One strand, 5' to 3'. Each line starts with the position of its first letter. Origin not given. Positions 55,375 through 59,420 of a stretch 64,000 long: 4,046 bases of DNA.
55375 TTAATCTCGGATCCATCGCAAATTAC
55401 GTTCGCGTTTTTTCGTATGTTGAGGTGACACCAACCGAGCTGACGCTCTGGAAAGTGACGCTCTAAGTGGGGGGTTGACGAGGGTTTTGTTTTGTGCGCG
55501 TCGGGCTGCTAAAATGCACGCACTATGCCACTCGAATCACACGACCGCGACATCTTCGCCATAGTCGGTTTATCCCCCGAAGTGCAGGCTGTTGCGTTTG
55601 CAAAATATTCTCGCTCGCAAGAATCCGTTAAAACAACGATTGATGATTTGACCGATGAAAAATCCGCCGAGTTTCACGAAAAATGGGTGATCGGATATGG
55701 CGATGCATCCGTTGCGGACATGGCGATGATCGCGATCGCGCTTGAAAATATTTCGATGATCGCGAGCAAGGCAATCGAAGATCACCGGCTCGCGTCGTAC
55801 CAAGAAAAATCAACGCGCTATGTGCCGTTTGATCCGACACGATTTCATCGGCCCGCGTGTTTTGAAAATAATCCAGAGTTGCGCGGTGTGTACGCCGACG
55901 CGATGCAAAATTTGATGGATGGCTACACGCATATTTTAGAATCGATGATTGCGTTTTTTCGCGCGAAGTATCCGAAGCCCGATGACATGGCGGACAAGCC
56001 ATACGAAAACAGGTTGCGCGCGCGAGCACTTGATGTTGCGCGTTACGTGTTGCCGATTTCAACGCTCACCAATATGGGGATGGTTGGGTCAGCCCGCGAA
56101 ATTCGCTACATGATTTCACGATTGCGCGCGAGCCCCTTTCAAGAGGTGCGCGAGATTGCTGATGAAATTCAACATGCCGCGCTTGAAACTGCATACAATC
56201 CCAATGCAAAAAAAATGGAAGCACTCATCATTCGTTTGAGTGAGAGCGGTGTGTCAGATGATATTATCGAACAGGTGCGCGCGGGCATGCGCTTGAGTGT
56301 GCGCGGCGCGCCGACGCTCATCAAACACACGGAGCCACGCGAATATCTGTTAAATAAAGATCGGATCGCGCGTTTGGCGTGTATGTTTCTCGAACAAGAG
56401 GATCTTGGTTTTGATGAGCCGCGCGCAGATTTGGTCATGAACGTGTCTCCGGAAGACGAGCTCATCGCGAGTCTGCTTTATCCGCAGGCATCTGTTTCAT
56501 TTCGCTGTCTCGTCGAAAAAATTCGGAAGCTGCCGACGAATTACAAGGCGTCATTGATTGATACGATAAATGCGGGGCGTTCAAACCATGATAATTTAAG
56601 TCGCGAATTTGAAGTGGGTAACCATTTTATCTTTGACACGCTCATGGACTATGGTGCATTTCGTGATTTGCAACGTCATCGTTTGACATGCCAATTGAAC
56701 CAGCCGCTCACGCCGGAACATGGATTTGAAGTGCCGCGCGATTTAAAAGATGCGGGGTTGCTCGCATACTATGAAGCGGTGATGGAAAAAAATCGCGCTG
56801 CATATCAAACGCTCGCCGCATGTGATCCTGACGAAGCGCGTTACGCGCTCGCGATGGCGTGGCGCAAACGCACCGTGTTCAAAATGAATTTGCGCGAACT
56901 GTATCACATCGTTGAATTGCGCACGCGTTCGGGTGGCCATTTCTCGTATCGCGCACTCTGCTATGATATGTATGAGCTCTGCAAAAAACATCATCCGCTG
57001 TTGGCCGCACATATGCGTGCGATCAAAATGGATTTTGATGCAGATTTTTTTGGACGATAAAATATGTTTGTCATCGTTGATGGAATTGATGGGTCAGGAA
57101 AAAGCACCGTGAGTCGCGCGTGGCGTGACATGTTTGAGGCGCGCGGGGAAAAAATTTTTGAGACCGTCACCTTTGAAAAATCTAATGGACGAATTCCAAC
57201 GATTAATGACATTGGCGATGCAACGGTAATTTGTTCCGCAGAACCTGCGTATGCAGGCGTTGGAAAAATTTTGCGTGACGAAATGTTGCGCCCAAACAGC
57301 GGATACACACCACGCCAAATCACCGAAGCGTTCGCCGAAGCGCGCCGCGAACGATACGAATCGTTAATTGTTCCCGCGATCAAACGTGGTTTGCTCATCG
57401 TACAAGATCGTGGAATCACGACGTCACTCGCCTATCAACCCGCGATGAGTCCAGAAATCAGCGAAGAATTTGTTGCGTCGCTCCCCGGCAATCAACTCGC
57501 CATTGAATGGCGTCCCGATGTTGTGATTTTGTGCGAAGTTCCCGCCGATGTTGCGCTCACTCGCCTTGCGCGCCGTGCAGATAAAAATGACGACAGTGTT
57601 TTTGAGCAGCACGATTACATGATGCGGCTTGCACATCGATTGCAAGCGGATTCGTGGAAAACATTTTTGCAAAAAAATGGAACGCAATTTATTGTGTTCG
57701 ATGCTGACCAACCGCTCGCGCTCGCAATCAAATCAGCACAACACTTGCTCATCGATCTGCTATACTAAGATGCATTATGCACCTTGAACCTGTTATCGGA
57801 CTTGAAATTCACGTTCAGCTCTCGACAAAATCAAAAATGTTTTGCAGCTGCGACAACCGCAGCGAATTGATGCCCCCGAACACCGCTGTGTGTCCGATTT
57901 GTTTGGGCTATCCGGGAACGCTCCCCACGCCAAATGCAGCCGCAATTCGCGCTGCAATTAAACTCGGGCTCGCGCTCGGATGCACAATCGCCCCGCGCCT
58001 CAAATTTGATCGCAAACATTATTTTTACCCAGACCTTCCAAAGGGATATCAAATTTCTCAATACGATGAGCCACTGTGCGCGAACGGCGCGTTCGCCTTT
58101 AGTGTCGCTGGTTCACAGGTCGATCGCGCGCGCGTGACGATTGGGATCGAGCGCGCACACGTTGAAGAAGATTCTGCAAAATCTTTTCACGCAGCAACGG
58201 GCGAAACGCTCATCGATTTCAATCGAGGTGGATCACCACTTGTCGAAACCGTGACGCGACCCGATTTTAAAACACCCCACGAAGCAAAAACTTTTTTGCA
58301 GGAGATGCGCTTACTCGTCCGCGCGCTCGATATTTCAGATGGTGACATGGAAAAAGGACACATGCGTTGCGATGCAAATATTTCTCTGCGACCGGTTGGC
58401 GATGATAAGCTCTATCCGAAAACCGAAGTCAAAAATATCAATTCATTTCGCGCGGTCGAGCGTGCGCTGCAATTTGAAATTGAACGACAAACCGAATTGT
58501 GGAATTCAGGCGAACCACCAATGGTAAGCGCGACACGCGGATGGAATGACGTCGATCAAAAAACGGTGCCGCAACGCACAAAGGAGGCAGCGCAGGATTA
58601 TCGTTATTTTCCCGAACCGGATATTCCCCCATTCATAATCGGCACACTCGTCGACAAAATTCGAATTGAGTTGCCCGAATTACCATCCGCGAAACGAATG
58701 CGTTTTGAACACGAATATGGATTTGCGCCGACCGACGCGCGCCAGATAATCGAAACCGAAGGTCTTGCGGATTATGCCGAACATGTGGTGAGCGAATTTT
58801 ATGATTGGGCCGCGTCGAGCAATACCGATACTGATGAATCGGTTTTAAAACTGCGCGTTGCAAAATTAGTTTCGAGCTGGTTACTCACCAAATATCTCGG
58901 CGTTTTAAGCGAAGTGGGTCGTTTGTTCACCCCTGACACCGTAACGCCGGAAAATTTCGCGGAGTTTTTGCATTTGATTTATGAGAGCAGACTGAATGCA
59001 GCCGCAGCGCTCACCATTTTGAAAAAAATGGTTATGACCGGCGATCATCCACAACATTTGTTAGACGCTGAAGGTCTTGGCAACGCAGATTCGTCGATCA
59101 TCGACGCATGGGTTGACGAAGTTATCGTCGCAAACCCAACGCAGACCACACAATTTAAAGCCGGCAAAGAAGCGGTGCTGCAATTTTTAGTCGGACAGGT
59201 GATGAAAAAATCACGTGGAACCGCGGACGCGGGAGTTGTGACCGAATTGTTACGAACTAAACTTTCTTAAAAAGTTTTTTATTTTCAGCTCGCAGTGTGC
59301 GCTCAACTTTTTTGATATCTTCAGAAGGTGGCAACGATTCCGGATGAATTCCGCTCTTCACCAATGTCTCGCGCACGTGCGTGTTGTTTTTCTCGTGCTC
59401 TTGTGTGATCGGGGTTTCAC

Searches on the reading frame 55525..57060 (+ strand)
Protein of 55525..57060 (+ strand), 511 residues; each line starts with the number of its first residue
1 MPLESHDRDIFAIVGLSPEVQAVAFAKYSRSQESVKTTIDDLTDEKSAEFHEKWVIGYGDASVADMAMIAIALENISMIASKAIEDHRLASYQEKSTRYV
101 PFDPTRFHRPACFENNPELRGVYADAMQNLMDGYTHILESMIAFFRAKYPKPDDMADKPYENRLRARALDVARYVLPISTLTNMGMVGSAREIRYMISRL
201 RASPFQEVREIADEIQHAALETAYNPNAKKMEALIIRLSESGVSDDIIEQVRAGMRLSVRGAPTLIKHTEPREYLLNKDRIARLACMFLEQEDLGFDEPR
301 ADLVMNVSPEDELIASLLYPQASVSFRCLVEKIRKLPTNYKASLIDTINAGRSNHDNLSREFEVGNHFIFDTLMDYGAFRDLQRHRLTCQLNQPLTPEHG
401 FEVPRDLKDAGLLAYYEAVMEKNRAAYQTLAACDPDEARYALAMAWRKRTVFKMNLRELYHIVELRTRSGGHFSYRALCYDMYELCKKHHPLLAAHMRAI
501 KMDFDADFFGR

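Call 113: search_protein_families(library=pfam, proteins=[window:55525-57060:+], max_evalue=0.0001)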
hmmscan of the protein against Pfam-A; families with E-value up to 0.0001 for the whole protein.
window:55525-57060:+ (511 aa): 1 family
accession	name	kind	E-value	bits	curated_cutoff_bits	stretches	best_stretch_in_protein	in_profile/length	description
PF02511.20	Thy1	-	2.3e-46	158.4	24.8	2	18-217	9-183/191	Thymidylate synthase complementing protein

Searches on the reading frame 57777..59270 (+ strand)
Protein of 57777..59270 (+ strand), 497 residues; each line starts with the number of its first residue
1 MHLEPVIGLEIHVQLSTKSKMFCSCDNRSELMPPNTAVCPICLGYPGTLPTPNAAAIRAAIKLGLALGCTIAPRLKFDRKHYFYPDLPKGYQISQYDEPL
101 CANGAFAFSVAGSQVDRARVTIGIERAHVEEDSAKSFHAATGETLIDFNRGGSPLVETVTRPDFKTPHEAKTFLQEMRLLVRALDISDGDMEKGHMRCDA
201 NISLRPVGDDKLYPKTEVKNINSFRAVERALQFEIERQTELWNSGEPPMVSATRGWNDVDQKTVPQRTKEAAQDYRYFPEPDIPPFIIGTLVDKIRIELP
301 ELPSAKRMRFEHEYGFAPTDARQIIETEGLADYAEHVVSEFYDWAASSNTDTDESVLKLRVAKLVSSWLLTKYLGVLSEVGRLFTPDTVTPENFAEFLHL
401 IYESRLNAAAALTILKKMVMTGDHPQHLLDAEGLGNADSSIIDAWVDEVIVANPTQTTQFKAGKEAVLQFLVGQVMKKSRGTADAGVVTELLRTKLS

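Call 113: search_protein_families(library=pfam, proteins=[window:57777-59270:+], max_evalue=0.0001)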
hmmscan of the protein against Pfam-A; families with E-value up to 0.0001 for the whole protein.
window:57777-59270:+ (497 aa): 2 families
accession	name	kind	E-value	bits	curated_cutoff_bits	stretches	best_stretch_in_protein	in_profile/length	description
PF02934.20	GatB_N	-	4.5e-109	364.3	23.4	1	6-289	2-272/277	GatB/GatE catalytic domain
PF02637.23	GatB_Yqey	-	2.3e-31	109.1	27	1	358-496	9-148/148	GatB domain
